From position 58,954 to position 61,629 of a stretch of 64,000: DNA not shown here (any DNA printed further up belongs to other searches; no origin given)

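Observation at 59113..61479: Unusual domain architecture: coiled-coil + Cys4 + AEP PrimPol + XPB-type SF2 helicase in one polypeptide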

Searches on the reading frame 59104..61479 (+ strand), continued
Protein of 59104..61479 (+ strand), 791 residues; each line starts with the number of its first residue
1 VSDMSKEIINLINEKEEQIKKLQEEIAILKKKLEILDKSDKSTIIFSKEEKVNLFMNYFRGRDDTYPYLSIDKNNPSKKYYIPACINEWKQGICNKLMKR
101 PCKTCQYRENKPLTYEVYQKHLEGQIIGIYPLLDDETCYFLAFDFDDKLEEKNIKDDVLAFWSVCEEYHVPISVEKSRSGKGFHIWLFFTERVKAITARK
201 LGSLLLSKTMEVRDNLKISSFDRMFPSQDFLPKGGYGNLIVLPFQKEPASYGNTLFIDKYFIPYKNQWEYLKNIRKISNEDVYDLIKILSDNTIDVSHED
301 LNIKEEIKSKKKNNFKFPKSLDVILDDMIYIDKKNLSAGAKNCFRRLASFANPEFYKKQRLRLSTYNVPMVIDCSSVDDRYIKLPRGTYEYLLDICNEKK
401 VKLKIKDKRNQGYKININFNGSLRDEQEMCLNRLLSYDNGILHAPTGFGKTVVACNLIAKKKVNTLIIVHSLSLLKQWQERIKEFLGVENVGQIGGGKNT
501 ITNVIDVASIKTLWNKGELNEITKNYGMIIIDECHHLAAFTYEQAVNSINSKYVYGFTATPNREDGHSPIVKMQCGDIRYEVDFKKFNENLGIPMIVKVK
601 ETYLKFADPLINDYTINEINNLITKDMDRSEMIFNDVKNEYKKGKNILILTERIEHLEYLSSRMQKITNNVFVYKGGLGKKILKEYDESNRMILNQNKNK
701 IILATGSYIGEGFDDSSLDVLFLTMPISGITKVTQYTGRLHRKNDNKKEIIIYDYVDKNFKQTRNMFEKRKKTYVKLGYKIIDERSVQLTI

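Call 37: find_related_loci(query=A1, collection=genome_contigs, flank=6000)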
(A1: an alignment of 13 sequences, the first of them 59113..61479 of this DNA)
Query A1 (788 aa) in genome_contigs; peptide patterns used: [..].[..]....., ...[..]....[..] (x = any residue, [..] = any of these).
600 stretches matched a pattern (row limit reached: there are more); 570 encode a relative of the query (tblastn E <= 1e-3); the best 80 are kept; 80 distinct loci.
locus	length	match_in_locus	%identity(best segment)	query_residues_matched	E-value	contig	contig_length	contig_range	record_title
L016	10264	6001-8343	61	1-783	0e+0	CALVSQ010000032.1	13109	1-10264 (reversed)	MAG: uncultured Bacilli bacterium isolate BRZ_PA__bin23 genome assembly, contig: BRZ_PA__NODE_7258_length_13109_cov_32.3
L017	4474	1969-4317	61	4-788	0e+0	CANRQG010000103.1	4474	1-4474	MAG: uncultured Bacilli bacterium isolate Lapin-017__bin44 genome assembly, contig: Lapin-017__NODE_17901_length_4474_co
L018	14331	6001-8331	63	4-781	0e+0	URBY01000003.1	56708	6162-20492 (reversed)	uncultured Tenericutes bacterium isolate UMGS855 genome assembly, contig: NODE_404_length_56708_cov_5.666814, whole geno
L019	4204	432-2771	57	3-785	0e+0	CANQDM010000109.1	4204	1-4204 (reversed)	MAG: uncultured Bacilli bacterium isolate Lapin-007__bin22 genome assembly, contig: Lapin-007__NODE_10320_length_4204_co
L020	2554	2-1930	64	141-783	0e+0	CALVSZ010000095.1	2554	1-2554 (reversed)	MAG: uncultured Bacilli bacterium isolate BRZ_NS__bin83 genome assembly, contig: BRZ_NS__NODE_41997_length_2554_cov_3.28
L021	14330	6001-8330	63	4-781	0e+0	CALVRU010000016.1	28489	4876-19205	MAG: uncultured Bacilli bacterium isolate BRZ_CH__bin90 genome assembly, contig: BRZ_CH__NODE_2343_length_28489_cov_21.0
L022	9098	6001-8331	63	4-781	0e+0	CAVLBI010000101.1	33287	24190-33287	bacterium isolate G02633-L1_cleanbin_000017 genome assembly, contig: Spades_G02633-L1_contig_426, whole genome shotgun s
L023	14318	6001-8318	59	3-781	0e+0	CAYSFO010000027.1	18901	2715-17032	MAG TPA_asm: uncultured Muribaculaceae bacterium isolate SRP199465_co1_282 genome assembly, contig: NODE_7901_length_189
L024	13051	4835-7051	43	46-778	0e+0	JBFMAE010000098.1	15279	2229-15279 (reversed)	MAG: Thermodesulfobacteriota bacterium isolate MAG130 MAG130_98, whole genome shotgun sequence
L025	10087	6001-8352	41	2-778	0e+0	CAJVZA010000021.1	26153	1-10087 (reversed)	MAG TPA_asm: uncultured Hippea sp. isolate DRR093004_bin.18_MetaBAT_v2.12.1_MAG genome assembly, contig: NODE_1131_lengt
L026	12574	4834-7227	40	5-778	0e+0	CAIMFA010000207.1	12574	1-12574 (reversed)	MAG: uncultured Lentisphaeria bacterium isolate Umea_bin-02975 genome assembly, contig: bin-02975:0207/1030, whole genom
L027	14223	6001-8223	42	48-781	0e+0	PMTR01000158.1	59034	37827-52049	MAG: Bryobacterales bacterium isolate palsa_129 73.20110700_P2D.63_contig_399, whole genome shotgun sequence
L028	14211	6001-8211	43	44-776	0e+0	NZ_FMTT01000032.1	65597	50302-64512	Paenibacillus tianmuensis strain CGMCC 1.8946, whole genome shotgun sequence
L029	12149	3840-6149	41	16-781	0e+0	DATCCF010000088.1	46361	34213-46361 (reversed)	MAG TPA_asm: Terriglobales bacterium isolate SMAG_U7692 k141_364348, whole genome shotgun sequence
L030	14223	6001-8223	42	48-781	0e+0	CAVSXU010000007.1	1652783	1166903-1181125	MAG: Terriglobia bacterium isolate MFD05521.bin.2.210 genome assembly, contig: contig_38408, whole genome shotgun sequen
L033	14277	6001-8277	43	46-777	0e+0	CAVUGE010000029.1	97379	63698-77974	MAG: uncultured Bacteroidetes bacterium isolate MFD02416.bin.2.156 genome assembly, contig: contig_67888, whole genome s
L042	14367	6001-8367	39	1-780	0e+0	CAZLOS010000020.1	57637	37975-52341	MAG TPA_asm: uncultured Solibacteraceae bacterium isolate SRP216815_co1_19 genome assembly, contig: NODE_582_length_5763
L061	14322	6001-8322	39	14-778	0e+0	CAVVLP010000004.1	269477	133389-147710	MAG: uncultured Gammaproteobacteria bacterium isolate MFD03551.bin.1.67 genome assembly, contig: contig_23221, whole gen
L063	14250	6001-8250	40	35-778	0e+0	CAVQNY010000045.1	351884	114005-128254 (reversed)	MAG: uncultured Acidobacteriaceae bacterium isolate MFD01248.bin.1.34 genome assembly, contig: contig_5271, whole genome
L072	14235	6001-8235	41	42-780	0e+0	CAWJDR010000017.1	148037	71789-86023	MAG: uncultured Acidobacteriota bacterium isolate MFD06298.bin.2.127 genome assembly, contig: contig_71433, whole genome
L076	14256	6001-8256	40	35-780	0e+0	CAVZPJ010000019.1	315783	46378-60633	MAG: uncultured Acidobacteriaceae bacterium isolate MFD02248.bin.2.132 genome assembly, contig: contig_52942, whole geno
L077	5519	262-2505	41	46-787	0e+0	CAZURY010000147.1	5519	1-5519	MAG TPA_asm: uncultured Desulfobulbus sp. isolate SRP163575_co1_272 genome assembly, contig: NODE_32079_length_5519_cov_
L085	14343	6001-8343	38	4-778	0e+0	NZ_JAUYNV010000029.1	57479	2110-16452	MAG: Methyloversatilis sp. isolate C4_concoct.bin.34 C4_k141_116194, whole genome shotgun sequence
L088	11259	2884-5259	38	5-777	0e+0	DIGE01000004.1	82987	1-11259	MAG TPA_asm: Geobacter sp. UBA5730 UBA5730_contig_2636, whole genome shotgun sequence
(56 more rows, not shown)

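Call 43: search_protein_families(library=pfam, proteins=[L033:5686-8757:+, L072:8310-9839:+, L077:4702-5508:+, L042:4522-5172:+, L061:4332-5003:+, L076:8601-9857:+, L085:4859-6016:+, L063:11176-12525:+, L088:8556-9869:-], max_evalue=0.01)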
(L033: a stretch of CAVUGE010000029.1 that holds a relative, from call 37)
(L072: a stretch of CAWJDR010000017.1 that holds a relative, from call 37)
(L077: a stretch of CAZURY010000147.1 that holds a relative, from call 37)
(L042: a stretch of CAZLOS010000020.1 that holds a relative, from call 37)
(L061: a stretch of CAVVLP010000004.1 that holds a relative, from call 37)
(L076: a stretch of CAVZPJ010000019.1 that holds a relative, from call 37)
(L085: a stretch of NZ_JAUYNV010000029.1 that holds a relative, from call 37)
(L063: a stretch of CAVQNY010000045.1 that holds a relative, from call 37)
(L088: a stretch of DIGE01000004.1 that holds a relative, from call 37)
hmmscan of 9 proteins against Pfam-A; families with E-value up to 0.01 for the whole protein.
L033:5686-8757:+ (1023 aa): 6 families
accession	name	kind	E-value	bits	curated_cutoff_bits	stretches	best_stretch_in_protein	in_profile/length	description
PF22548.2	AEP-TOTE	-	2e-103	345.4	27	1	107-334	1-228/230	TOTE conflict system, Archaeo-Eukaryotic Primase domain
PF04851.21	ResIII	-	1e-23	84.5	22.5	1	481-639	3-164/164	Type III restriction enzyme, res subunit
PF13091.12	PLDc_2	-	8.7e-11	42.2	27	1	891-1010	4-127/132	PLD-like domain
PF00270.35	DEAD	-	1.7e-10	41.3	26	1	484-638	2-161/167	DEAD/DEAH box helicase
PF00271.37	Helicase_C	-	2.4e-06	28.2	23.5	1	719-827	7-109/110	Helicase conserved C-terminal domain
PF18766.7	SWI2_SNF2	-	0.0032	17.6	26.7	1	511-638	37-156/221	SWI2/SNF2 ATPase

L072:8310-9839:+ (509 aa): 1 family
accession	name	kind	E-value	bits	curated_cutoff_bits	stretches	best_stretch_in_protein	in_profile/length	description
PF11535.13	Calci_bind_CcbP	-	0.00095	20.1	21.5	1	37-74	5-42/105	Calcium binding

L077:4702-5508:+ (268 aa): 1 family
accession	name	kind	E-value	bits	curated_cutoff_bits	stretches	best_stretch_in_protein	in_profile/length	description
PF19570.5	DUF6088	-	7.2e-14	52.4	25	1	34-189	2-154/172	Family of unknown function (DUF6088)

L042:4522-5172:+ (216 aa): 1 family
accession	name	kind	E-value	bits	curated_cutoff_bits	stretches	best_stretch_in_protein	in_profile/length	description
PF13338.12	AbiEi_4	-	1.9e-11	44.3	25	1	21-68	2-49/49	Transcriptional regulator, AbiEi antitoxin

L061:4332-5003:+ (223 aa): 3 families
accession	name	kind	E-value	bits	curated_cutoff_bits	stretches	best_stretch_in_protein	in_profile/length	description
PF13338.12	AbiEi_4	-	1.4e-12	47.9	25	1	30-76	2-49/49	Transcriptional regulator, AbiEi antitoxin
PF17194.10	AbiEi_3_N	-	2.5e-05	24.7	26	1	39-108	16-86/93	Transcriptional regulator, AbiEi antitoxin N-terminal domain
PF09407.15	AbiEi_1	-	0.0025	18.5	22.2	1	96-215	21-135/142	AbiEi antitoxin C-terminal domain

L076:8601-9857:+ (418 aa): 0 families

L085:4859-6016:+ (385 aa): 0 families

L063:11176-12525:+ (449 aa): 2 families
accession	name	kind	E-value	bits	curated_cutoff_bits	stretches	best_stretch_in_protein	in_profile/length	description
PF07804.18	HipA_C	-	3.5e-34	118.8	30.5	1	141-368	3-211/213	HipA-like C-terminal domain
PF13657.11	Couple_hipA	-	7.9e-16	58.8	22.5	1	3-100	1-98/99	HipA N-terminal domain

L088:8556-9869:- (437 aa): 2 families
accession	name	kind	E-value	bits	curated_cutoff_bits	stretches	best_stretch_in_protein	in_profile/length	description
PF13173.12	AAA_14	-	1.5e-30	106.3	27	1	38-172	3-128/129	AAA domain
PF13635.12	DUF4143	-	2.4e-24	86.3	28.1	1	232-370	2-152/160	Domain of unknown function (DUF4143)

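Call 46: search_protein_representatives(protein=window:59113-61479:+)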
Query: 788 residues. Proteins with E-value up to 0.001 (for the whole library): 31679; up to 1e-10: 14693; up to 1e-30: 2353. The best 150 are listed.
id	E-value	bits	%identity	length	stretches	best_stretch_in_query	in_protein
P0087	0.0e+00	1127.8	62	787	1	3-787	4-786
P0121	2.0e-192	657.8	44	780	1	3-778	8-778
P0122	4.4e-188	643.5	43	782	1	12-782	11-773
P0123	5.4e-179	613.4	42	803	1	40-780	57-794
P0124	1.7e-178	611.8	42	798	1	14-785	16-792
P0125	2.8e-175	601.1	41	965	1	27-778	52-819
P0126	1.3e-174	599.0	40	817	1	8-778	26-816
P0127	9.1e-174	596.1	42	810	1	41-777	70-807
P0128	2.5e-173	594.7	42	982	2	45-485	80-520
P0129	7.0e-173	593.2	42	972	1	45-779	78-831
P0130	1.4e-172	592.2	42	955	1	16-777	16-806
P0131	6.3e-171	586.7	42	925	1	4-779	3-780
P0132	1.1e-170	586.0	43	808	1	45-778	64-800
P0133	4.8e-170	583.8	40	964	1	39-781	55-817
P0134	8.9e-170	582.9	42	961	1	45-779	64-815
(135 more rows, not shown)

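Call 61: predict_structure(alignment_id=A2)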
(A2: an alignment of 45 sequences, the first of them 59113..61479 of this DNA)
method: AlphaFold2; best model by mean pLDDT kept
length: 788 residues; sequences in the alignment: 45
mean_pLDDT: 78.8   pTM: 0.66
mean pLDDT of the five models: 78.8, 77.0, 76.1, 75.3, 68.8
residues with pLDDT >= 90: 196; 70-90: 407; 50-70: 138; < 50: 47
segments of 3 or more residues with pLDDT < 50: 64-70, 74-78, 220-234, 535-538, 561-564, 784-788
pLDDT, mean of each block of 10 residues (from residue 1): 86 92 86 57 85 83 48 48 70 70 67 85 74 82 65 89 94 83 91 85 84 59 41 59 78 89 90 93 91 72 77 88 90 83 75 62 61 75 85 89 93 92 92 88 83 95 83 85 89 77 84 69 88 54 77 76 52 83 85 89 74 81 87 94 89 90 90 64 78 85 59 83 72 70 84 85 86 88 47
secondary structure, 60 per line:
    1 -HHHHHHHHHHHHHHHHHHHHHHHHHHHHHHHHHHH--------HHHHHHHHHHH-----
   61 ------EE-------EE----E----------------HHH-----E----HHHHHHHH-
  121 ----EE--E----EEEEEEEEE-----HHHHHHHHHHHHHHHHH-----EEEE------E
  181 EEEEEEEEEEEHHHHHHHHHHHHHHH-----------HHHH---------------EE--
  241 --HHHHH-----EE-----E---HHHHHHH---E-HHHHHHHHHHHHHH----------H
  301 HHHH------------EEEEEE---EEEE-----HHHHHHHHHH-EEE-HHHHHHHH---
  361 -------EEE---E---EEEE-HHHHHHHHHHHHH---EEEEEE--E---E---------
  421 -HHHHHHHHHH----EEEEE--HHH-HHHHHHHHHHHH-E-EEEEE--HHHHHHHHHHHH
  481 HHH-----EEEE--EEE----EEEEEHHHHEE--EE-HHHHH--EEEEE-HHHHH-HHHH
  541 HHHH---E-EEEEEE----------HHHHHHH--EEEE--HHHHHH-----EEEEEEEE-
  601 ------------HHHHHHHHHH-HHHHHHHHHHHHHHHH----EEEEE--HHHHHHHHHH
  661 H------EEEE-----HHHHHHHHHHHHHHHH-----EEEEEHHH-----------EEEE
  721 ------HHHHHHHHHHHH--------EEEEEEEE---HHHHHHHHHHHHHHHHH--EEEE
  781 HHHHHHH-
elements in order (helices of 4 or more, strands of 3 or more residues): H2-36 H45-55 H112-119 E134-142 H148-164 E170-173 E180-191 H192-206 H218-221 H243-247 H264-270 H276-289 H300-304 E317-322 E326-329 H335-344 E346-348 H350-357 E368-370 E378-381 H383-395 E399-404 H422-431 E436-440 H447-458 E462-466 H469-483 E489-492 E495-497 E502-506 H507-510 H518-522 E525-529 H531-535 H537-544 E550-555 H566-572 E575-578 H581-586 E592-599 H613-622 H624-639 E644-648 H651-661 E668-671 H677-692 E698-702 E717-720 H727-738 E747-754 H758-774 E777-780 H781-787

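Call 63: fold_search(model_id=the predicted structure, library=pdb)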
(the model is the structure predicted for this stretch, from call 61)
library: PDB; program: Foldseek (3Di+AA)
matches with E <= 10: 1403; with E <= 0.001: 695
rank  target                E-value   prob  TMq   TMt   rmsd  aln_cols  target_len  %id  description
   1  5tnu_A                2.7e-23  1.00  0.26  0.44  21.3       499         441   19  S. tokodaii XPB II crystal structure at 3.0 Angstrom resolution (released 2017-11-01)
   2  8ebs_A                3.2e-23  1.00  0.43  0.55  16.1       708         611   14  Initial DNA-lesion (Cy5) binding by XPC and TFIIH (released 2023-04-19)
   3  6p4w_A                3.4e-23  1.00  0.29  0.48   9.4       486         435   19  XPB helicase in a complex with truncated Bax1 from Sulfurisphaera tokodaii at 2.96 Angstrom resolution (released 2020-06-03)
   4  6p4o_C                2.0e-22  1.00  0.30  0.48   9.6       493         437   19  Complex of XPB helicase with Bax1 endonuclease from Sulfurisphaera tokodaii at 3.15 Angstroms resolution (released 2020-06-03)
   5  9pd3_A                3.9e-22  1.00  0.44  0.55  14.7       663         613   14  NER dual incision complex - DuIS (released 2026-02-18)
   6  6p4o_A                6.1e-22  1.00  0.30  0.47   9.9       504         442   18  Complex of XPB helicase with Bax1 endonuclease from Sulfurisphaera tokodaii at 3.15 Angstroms resolution (released 2020-06-03)
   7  8ebv_A                8.6e-22  1.00  0.43  0.54  16.3       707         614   14  Initial DNA-lesion (AP) binding by XPC and TFIIH complex 1 (released 2023-04-19)
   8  6p4o_E                2.3e-21  1.00  0.30  0.47   9.9       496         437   19  Complex of XPB helicase with Bax1 endonuclease from Sulfurisphaera tokodaii at 3.15 Angstroms resolution (released 2020-06-03)
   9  7egb_6                2.9e-21  1.00  0.44  0.56  14.5       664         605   14  TFIID-based holo PIC on SCP promoter (released 2021-05-05)
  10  7zsa_7                4.8e-21  1.00  0.44  0.55   7.0       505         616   15  Yeast RNA polymerase II transcription pre-initiation complex with the +1 nucleosome and NTP (complex B) (released 2022-11-16)
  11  7o4l_7                6.0e-21  1.00  0.45  0.57  15.2       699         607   13  Yeast TFIIH in the expanded state within the pre-initiation complex (released 2021-06-16)
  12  7o4i_7                4.7e-20  1.00  0.43  0.54   8.2       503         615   17  Yeast RNA polymerase II transcription pre-initiation complex with initial transcription bubble (released 2021-06-16)
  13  5fmf_1                6.9e-20  1.00  0.40  0.62   6.4       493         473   15  the P-lobe of RNA polymerase II pre-initiation complex (released 2015-11-25)
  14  7o4k_7                6.9e-20  1.00  0.44  0.56  15.2       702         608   13  Yeast TFIIH in the contracted state within the pre-initiation complex (released 2021-06-16)
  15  5sva_Z                1.0e-19  1.00  0.39  0.61   6.7       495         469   15  Mediator-RNA Polymerase II Pre-Initiation Complex (released 2016-09-28)
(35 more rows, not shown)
